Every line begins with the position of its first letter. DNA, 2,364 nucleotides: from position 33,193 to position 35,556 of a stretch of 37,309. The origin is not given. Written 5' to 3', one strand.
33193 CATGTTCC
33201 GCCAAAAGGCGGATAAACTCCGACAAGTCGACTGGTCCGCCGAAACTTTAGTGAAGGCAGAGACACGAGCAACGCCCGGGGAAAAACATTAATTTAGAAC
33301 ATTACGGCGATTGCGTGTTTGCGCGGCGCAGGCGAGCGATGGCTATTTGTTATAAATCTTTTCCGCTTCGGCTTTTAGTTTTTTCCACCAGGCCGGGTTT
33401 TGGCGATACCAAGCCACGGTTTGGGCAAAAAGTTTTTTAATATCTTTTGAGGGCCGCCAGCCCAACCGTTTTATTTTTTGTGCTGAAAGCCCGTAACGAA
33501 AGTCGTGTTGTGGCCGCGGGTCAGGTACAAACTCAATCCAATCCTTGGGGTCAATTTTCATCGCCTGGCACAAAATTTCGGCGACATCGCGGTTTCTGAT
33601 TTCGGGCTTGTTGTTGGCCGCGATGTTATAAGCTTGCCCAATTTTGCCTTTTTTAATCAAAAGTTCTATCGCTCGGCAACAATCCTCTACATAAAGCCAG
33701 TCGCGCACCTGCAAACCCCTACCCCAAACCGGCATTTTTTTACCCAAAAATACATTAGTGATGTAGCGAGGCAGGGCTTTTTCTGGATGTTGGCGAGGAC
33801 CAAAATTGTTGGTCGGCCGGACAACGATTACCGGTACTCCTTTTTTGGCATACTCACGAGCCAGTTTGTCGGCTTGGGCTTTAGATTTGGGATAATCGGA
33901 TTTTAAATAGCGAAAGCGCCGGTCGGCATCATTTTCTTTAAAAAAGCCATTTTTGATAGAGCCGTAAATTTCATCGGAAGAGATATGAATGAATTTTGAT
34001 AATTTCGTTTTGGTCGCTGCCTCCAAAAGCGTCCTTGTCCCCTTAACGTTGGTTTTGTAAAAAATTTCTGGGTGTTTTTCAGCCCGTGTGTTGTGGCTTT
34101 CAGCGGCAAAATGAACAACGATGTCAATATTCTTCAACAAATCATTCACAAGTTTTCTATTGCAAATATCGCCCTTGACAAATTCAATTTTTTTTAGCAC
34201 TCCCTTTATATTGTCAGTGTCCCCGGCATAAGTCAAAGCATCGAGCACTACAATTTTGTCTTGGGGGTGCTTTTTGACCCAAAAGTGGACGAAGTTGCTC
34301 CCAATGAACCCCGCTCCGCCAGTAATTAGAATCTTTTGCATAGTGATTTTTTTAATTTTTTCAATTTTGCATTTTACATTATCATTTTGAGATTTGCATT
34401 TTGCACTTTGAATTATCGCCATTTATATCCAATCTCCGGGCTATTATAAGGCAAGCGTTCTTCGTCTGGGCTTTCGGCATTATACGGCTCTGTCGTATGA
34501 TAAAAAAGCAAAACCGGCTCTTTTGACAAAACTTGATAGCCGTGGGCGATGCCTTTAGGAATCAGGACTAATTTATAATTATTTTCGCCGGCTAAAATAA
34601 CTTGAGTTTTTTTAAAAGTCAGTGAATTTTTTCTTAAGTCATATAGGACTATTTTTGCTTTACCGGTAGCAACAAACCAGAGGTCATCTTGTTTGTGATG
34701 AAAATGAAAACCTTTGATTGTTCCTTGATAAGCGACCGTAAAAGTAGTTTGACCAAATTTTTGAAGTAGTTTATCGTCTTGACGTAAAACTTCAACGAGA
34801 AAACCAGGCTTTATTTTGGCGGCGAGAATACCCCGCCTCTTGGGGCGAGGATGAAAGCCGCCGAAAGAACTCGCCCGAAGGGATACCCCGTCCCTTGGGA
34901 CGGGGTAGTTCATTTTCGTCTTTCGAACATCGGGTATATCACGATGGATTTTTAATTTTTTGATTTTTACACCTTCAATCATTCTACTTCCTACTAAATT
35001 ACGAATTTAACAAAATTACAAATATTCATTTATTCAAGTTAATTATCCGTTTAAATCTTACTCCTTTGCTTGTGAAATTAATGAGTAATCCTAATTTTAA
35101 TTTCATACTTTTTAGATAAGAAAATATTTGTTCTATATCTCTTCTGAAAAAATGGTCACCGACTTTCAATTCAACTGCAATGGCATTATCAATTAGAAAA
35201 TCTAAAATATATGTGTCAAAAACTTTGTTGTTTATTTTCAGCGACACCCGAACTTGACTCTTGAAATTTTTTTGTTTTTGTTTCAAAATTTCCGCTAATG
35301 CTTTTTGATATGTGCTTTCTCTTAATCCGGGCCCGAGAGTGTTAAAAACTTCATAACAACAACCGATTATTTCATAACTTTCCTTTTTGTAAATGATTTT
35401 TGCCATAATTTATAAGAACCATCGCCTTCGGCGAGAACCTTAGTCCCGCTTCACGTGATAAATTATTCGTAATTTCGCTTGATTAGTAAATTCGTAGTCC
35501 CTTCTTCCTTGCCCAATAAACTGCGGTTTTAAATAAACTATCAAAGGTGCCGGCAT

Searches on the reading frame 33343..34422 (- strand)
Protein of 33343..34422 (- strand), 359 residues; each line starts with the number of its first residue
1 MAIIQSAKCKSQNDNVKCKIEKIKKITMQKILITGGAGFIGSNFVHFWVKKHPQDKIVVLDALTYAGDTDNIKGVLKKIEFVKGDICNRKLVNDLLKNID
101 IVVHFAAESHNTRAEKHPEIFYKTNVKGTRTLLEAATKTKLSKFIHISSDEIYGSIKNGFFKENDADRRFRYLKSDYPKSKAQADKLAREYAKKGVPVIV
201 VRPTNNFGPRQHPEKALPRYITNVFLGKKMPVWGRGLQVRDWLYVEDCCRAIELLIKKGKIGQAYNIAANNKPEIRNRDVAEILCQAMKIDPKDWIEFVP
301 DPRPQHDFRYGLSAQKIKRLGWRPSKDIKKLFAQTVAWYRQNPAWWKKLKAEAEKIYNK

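Call 14: search_protein_families(library=pfam, proteins=[window:33343-34422:-])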
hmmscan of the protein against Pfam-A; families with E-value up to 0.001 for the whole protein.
window:33343-34422:- (359 aa): 8 families
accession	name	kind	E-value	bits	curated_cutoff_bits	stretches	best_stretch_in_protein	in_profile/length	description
PF01370.27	Epimerase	-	1.1e-60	205.5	20.9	1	31-268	1-240/240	NAD dependent epimerase/dehydratase family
PF16363.11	GDP_Man_Dehyd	-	2e-55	189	27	1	32-334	1-331/332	GDP-mannose 4,6 dehydratase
PF01073.25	3Beta_HSD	-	1.6e-27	96.7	22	1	32-252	1-225/280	3-beta hydroxysteroid dehydrogenase/isomerase family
PF07993.18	NAD_binding_4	-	1e-21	77.7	20.1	1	33-207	1-208/258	Male sterility protein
PF02719.21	Polysacc_synt_2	-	8.3e-17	61.7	20.2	1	31-151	1-130/293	Polysaccharide biosynthesis protein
PF04321.23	RmlD_sub_bind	-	9.8e-13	48.3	27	1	30-194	2-142/287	RmlD substrate binding domain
PF13460.12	NAD_binding_10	-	1.6e-09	38.4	27.2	1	68-204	28-144/184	NAD(P)H-binding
PF08659.16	KR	-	5.4e-05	23.6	22.6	1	31-149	3-136/180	KR domain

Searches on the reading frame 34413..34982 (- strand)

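Call 14: search_protein_families(library=pfam, proteins=[window:34413-34982:-])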
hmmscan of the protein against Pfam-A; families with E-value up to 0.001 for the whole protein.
window:34413-34982:- (189 aa): 2 families
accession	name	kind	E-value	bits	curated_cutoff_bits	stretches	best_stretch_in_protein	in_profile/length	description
PF00908.23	dTDP_sugar_isom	-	2.3e-21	76.7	27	1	71-188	35-152/168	dTDP-4-dehydrorhamnose 3,5-epimerase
PF14667.12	Polysacc_synt_C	-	3.8e-11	43.5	28.7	1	60-173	6-109/111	Polysaccharide biosynthesis C-terminal domain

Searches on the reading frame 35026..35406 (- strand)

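Call 14: search_protein_families(library=pfam, proteins=[window:35026-35406:-])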
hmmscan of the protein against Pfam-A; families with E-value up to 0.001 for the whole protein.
window:35026-35406:- (126 aa): 2 families
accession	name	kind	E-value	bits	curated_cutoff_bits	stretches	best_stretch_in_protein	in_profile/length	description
PF13366.12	PDDEXK_3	-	2.6e-30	105.6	22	1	8-118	2-114/117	PD-(D/E)XK nuclease superfamily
PF13588.12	HSDR_N_2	-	0.00042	20.8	25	1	35-112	11-89/110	Type I restriction enzyme R protein N terminus (HSDR_N)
